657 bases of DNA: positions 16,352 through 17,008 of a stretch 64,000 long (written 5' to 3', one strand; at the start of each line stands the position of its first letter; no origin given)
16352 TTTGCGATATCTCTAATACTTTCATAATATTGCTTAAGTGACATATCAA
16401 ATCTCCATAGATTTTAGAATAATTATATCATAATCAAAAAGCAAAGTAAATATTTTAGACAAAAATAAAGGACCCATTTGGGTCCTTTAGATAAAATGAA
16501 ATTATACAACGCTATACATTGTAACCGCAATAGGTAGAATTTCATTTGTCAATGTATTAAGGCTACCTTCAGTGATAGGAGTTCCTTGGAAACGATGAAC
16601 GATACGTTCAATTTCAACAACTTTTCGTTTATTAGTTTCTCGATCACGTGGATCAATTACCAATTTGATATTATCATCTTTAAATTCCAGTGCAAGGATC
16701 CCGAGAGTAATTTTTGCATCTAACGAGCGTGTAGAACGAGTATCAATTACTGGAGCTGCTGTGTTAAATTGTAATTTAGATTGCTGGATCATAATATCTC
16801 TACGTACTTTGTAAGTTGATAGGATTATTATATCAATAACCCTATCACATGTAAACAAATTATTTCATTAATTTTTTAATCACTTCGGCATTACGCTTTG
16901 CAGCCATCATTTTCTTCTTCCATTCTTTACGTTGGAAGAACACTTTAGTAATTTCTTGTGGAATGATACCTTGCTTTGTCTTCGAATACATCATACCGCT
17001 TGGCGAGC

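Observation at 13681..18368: DNA polymerase gene 43 split into two separately translated cistrons by a 2-kb insertion carrying small ORFs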

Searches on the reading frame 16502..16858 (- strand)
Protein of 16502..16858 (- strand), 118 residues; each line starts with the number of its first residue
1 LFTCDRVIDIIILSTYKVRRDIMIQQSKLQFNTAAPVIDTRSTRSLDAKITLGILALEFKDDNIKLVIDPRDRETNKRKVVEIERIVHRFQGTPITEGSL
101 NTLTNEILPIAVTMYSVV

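Call 4: search_protein_families(library=pfam, proteins=[window:16502-16858:-], max_evalue=0.1)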
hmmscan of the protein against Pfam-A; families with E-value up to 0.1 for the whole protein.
window:16502-16858:- (118 aa): 0 families

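Call 25: search_protein_families(library=phrogs, proteins=[window:16502-16792:-], max_evalue=0.01)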
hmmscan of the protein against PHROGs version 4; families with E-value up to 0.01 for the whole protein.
window:16502-16792:- (96 aa): 1 family
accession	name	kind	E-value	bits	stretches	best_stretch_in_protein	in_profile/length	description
phrog_21960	-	unknown function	1.2e-34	119.2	1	8-93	3-88/91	-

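Call 35: search_dna_similar(query=window:16502-16792:-, collection=phages, mode=protein, max_evalue=0.001, max_rows=60, rows=spread)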
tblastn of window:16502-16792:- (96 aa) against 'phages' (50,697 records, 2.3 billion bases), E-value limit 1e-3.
Records with a match: 66; places in all: 66; records where one place covers at least 80% of the query: 64.
Best place of each record, by identity: >=99% 22; 95-99% 15; 80-90% 13; 60-80% 6; <60% 10.
By first word of the organism name: Acinetobacter 65; Tegunavirus 1.
By host as written in the record: Acinetobacter baumannii 19; - 9; Acinetobacter johnsonii 4; Acinetobacter baumannii AB5075 3; Acinetobacter baumannii (Acibaumc1) 3; Acinetobacter baumannii strain RES-241 2; Acinetobacter baumannii strain RES-3023 2; Acinetobacter baumannii LUH 3712 2; and 16 more.
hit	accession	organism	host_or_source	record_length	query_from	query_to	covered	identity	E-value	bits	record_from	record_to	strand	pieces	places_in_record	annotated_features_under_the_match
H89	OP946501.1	Acinetobacter phage vB_AbaM_DLP1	Acinetobacter baumannii AB5075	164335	1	96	100%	100.0%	3e-57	194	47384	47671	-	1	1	hypothetical protein (x2)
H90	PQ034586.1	Acinetobacter phage vB_AbaM_DLP3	Acinetobacter baumannii AB5075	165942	1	96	100%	100.0%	3e-57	194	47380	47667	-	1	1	hypothetical protein (x2)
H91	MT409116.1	Acinetobacter phage Octan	Acinetobacter baumannii strain RES-241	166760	1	96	100%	100.0%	4e-57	194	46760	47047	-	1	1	hypothetical protein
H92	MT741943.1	Acinetobacter phage Meroveus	Acinetobacter baumannii strain RES-241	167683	1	96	100%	100.0%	4e-57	194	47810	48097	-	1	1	hypothetical protein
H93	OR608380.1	Acinetobacter phage LemonAid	Acinetobacter sp.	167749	1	96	100%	100.0%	4e-57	194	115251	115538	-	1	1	hypothetical protein (x2)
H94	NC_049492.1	Acinetobacter phage vB_AbaM_Kimel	Acinetobacter baumannii strain RES-3023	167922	1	96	100%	100.0%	4e-57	194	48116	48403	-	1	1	hypothetical protein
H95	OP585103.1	Acinetobacter phage vB_AbaM_DP45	Acinetobacter baumannii AB5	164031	1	96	100%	100.0%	4e-57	193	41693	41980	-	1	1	hypothetical protein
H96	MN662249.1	Acinetobacter phage Stupor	Acinetobacter baumannii strain RES-2281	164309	1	96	100%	100.0%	4e-57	193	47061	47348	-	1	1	hypothetical protein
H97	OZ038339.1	Acinetobacter phage vB_AbaM_Konradin-v2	-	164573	1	96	100%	100.0%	4e-57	193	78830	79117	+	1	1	hypothetical protein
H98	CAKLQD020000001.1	Acinetobacter phage MD-2021a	not known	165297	1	96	100%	100.0%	4e-57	193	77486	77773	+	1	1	Uncharacterised protein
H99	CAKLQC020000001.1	Acinetobacter phage MD-2021a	not known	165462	1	96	100%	100.0%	4e-57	193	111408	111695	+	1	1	Uncharacterised protein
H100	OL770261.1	Acinetobacter phage AB-Navy97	Acinetobacter baumannii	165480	1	96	100%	100.0%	4e-57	193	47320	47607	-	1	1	DNA polymerase | hypothetical protein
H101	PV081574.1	Acinetobacter phage vB_AbaM_3014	Acinetobacter baumannii Ab125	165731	1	96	100%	100.0%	4e-57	193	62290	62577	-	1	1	hypothetical protein (x2)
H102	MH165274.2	Acinetobacter phage AM101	Acinetobacter baumannii LUH 3712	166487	1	96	100%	100.0%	4e-57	193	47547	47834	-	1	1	hypothetical protein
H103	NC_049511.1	Acinetobacter phage AM101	Acinetobacter baumannii LUH 3712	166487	1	96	100%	100.0%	4e-57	193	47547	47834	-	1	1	hypothetical protein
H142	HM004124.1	Acinetobacter phage Acj9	Acinetobacter johnsonii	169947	7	89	86%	50.6%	9e-19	84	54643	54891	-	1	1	hypothetical protein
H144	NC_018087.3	Acinetobacter phage ZZ1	Acinetobacter baumannii (clinical ...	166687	9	92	88%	39.3%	7e-14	71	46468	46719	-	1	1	hypothetical protein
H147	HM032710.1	Acinetobacter phage Ac42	-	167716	28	88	64%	43.5%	1e-6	50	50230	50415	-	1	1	conserved hypothetical protein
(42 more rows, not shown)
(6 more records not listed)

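Call 37: get_annotated_region(hit=H142, flank=6000)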
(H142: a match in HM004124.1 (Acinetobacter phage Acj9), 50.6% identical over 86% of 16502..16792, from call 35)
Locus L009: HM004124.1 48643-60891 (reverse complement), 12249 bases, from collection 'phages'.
description: Acinetobacter phage Acj9, complete genome.
organism: Acinetobacter phage Acj9 (NCBI taxid 760939)
taxonomy: Viruses; Duplodnaviria; Heunggongvirae; Uroviricota; Caudoviricetes; Straboviridae; Twarogvirinae; Acajnonavirus; Acajnonavirus acj9
host: Acinetobacter johnsonii; source: -; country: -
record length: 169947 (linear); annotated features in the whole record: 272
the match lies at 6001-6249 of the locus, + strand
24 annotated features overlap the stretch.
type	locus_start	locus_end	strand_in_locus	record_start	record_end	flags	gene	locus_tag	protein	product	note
CDS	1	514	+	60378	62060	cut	46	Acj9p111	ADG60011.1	gp46 recombination endonuclease subunit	-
CDS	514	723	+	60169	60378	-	45.2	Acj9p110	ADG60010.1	hypothetical protein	-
CDS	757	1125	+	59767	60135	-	rpbA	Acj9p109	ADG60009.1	RpbA RNA polymerase binding protein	-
CDS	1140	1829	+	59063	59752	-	45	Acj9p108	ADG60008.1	gp45 sliding clamp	DNA polymerase accessory protein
CDS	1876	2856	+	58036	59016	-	44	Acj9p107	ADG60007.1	gp44 clamp loader subunit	DNA polymerase accessory protein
CDS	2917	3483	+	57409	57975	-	62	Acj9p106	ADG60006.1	gp62 clamp-loader subunit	DNA polymerase accessory protein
CDS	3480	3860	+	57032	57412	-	regA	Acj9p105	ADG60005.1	RegA translational repressor protein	-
CDS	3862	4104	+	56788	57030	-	-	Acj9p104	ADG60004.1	hypothetical protein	-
CDS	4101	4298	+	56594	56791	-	-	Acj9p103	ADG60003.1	hypothetical protein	-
CDS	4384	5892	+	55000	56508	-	43A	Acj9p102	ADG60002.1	gp43A split DNA polymerase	-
CDS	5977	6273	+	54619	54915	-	-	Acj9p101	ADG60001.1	hypothetical protein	-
CDS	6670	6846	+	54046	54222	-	-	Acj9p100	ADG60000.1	hypothetical protein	-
CDS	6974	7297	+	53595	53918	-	-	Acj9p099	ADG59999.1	hypothetical protein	-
CDS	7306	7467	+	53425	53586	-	-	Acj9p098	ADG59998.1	hypothetical protein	-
CDS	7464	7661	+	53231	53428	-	-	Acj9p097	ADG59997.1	hypothetical protein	-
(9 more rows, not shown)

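Call 38: get_annotated_region(hit=H144, flank=6000)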
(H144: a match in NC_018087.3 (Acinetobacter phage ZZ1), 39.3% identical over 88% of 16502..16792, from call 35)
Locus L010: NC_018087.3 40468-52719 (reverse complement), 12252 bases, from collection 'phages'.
description: Acinetobacter phage ZZ1, complete genome.
organism: Acinetobacter phage ZZ1 (NCBI taxid 1049283)
taxonomy: Viruses; Duplodnaviria; Heunggongvirae; Uroviricota; Caudoviricetes; Straboviridae; Twarogvirinae; Zedzedvirus; Zedzedvirus zz1
host: Acinetobacter baumannii (clinical strain AB09V); source: sewage from fishpond along the Yellow River; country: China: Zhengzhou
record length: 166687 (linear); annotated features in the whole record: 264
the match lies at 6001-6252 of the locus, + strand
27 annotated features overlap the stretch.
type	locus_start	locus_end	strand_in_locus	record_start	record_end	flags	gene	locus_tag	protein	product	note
CDS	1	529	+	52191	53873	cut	-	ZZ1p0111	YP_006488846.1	SbcC-like subunit of palindrome specific endonuclease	gp46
CDS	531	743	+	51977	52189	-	-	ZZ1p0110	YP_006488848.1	hypothetical protein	-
CDS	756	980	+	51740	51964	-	-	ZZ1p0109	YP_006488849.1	hypothetical protein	gp45.2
CDS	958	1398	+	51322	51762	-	rpbA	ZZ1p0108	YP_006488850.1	RNA polymerase binding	RpbA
CDS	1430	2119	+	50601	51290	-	-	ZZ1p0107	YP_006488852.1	DNA polymerase accessory protein, sliding clamp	gp45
CDS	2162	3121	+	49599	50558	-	-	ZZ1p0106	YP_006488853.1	clamp loader of DNA polymerase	gp44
CDS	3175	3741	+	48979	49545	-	-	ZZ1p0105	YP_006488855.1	DNA polymerase accessory protein, clamp-loader subunit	gp62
CDS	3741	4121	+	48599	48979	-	regA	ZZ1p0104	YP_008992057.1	translational repressor protein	RegA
CDS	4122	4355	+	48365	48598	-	-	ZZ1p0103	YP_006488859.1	hypothetical protein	-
CDS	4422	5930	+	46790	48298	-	-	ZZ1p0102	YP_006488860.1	DNA polymerase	gp43A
CDS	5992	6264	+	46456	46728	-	-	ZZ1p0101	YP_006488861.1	hypothetical protein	-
CDS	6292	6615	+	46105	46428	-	-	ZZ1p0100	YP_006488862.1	hypothetical protein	-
CDS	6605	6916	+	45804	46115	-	-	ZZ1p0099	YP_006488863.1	hypothetical protein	-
CDS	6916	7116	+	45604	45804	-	-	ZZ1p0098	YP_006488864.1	hypothetical protein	-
CDS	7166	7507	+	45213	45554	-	-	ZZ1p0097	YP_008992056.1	hypothetical protein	-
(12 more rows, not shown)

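Call 39: get_annotated_region(hit=H147, flank=6000)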
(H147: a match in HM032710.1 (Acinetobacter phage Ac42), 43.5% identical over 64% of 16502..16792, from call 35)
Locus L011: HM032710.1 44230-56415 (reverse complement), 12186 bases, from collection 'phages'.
description: Acinetobacter phage Ac42, complete genome.
organism: Acinetobacter phage Ac42 (NCBI taxid 762660)
taxonomy: Viruses; Duplodnaviria; Heunggongvirae; Uroviricota; Caudoviricetes; Straboviridae; Twarogvirinae
host: -; source: -; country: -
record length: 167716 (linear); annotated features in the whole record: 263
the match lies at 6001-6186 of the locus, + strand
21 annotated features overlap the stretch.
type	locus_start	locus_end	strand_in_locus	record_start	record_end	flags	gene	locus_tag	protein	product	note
CDS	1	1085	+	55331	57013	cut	46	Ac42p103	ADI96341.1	gp46 recombination endonuclease subunit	-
CDS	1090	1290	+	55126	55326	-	45.2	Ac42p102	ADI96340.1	gp45.2 conserved hypothetical protein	-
CDS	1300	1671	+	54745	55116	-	rpbA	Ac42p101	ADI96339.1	RpbA RNA polymerase binding protein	-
CDS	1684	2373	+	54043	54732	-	45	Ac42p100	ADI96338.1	gp45 sliding clamp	DNA polymerase accessory protein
CDS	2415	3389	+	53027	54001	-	44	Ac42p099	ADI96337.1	gp44 clamp loader subunit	DNA polymerase accessory protein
CDS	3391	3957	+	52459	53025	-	62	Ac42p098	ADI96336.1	gp62 clamp loader subunit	DNA polymerase accessory protein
CDS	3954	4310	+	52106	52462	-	regA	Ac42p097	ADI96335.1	RegA translational repressor protein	-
CDS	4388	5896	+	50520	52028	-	43A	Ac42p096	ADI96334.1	gp43A split DNA polymerase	-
CDS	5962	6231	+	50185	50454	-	-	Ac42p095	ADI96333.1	conserved hypothetical protein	-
CDS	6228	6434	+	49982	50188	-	-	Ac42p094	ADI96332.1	hypothetical protein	-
CDS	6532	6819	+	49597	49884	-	-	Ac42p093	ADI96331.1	conserved hypothetical protein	-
CDS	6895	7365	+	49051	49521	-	-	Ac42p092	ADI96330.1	conserved hypothetical protein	-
CDS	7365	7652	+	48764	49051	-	-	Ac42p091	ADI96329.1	hypothetical protein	-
CDS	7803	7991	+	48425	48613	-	-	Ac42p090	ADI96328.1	hypothetical protein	-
CDS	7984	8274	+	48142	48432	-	-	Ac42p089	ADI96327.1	conserved hypothetical phage protein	-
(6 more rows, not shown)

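Call 41: find_homologous_proteins(query=window:16502-16792:-, max_evalue=0.001)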
Query window:16502-16792:- (96 aa): 8 proteins with E <= 0.001 among 10 candidates.
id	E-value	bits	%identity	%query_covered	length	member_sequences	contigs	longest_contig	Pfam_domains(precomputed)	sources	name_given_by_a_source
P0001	1.7e-52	192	99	100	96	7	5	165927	-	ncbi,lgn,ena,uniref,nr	ncbi:hypothetical protein HYQ21_gp089 [Acinetobacter phage vB_AbaM_Apostate]|uniref:Uncharacterized 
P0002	9.7e-44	165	86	100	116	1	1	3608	-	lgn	-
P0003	2.9e-43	163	86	100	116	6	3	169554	-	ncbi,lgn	ncbi:hypothetical protein BRC2024_PQPTKSFJ_CDS_0200 [Tegunavirus sp. BRC001]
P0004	2.6e-30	122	69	91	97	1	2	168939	-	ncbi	ncbi:hypothetical protein ACX818_001359 [Acinetobacter baumannii]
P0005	9.0e-26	107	60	86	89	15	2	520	-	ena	-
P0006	8.7e-24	101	58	86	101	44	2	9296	-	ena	-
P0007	4.3e-23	99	57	86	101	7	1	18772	-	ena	-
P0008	1.8e-15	74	52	89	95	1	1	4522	-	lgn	-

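Call 48: predict_structure(alignment_id=A1)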
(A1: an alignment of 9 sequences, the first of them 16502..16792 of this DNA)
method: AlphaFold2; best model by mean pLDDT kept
length: 96 residues; sequences in the alignment: 9
mean_pLDDT: 85.9   pTM: 0.76
mean pLDDT of the five models: 85.9, 85.2, 82.0, 76.6, 76.0
residues with pLDDT >= 90: 45; 70-90: 42; 50-70: 7; < 50: 2
segments of 3 or more residues with pLDDT < 50: none
pLDDT, mean of each block of 10 residues (from residue 1): 68 77 83 89 92 95 93 86 92 85
secondary structure, 60 per line:
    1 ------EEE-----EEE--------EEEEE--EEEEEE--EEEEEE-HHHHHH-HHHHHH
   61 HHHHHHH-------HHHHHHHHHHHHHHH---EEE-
elements in order: E7-9 E15-17 E26-30 E33-38 E41-46 H48-53 H55-67 H75-89 E93-95

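Call 69: search_protein_families(library=padloc, proteins=[window:16502-16792:-], max_evalue=0.1)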
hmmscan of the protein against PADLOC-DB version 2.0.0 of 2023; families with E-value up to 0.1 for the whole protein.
window:16502-16792:- (96 aa): 0 families

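Call 73: fold_search(model_id=the predicted structure, library=viral)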
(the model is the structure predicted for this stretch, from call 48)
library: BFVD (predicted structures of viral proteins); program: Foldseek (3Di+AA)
matches with E <= 10: 329; with E <= 0.001: 3
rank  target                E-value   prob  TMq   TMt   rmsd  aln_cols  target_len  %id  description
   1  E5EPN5                2.0e-10  1.00  0.92  0.90   1.4        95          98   45  Uncharacterized protein [Acinetobacter phage Acj9]
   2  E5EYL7                3.1e-05  1.00  0.67  0.72   1.5        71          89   38  (no name in the UniProt tables at hand)
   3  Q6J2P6                9.9e-04  1.00  0.64  0.65  12.7        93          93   22  Uncharacterized protein [Acinetobacter phage 133]
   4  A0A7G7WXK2            2.3e-02  0.98  0.48  0.49   9.7        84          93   10  Uncharacterized protein [Rhizobium phage P9VFCI]
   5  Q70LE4                8.7e-02  0.35  0.27  0.27  16.8        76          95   10  Uncharacterized protein ORF95 [Acidianus filamentous virus 1 (isolate United States/Yellowstone)]
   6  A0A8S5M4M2            1.1e-01  0.33  0.31  0.29  10.7        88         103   15  Uncharacterized protein [Siphoviridae sp. ctMYd37]
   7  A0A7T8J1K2            1.4e-01  0.99  0.62  0.58   3.1        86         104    8  (no name in the UniProt tables at hand)
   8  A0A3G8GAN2            1.4e-01  0.10  0.22  0.21  17.1        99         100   10  (no name in the UniProt tables at hand)
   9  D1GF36                1.6e-01  0.23  0.27  0.28  15.8        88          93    7  Uncharacterized protein [Sulfolobus spindle-shaped virus 6]
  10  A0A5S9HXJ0            1.9e-01  0.25  0.36  0.27   9.2       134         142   13  Uncharacterized protein [Tenacibaculum phage PTm1]
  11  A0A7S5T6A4            2.4e-01  0.21  0.33  0.30  12.3       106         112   10  (no name in the UniProt tables at hand)
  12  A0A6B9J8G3            4.0e-01  0.38  0.43  0.40   9.7        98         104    9  Uncharacterized protein [Acinetobacter phage vB_AbaM_Berthold]
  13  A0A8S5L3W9            4.0e-01  0.18  0.22  0.25   8.3        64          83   12  Uncharacterized protein (Fragment) [ssRNA phage Gerhypos.2_12]
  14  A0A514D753            4.0e-01  0.09  0.21  0.08  12.5        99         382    6  Uncharacterized protein [Riboviria sp.]
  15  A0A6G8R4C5            4.2e-01  0.15  0.27  0.18  19.0        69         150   12  (no name in the UniProt tables at hand)
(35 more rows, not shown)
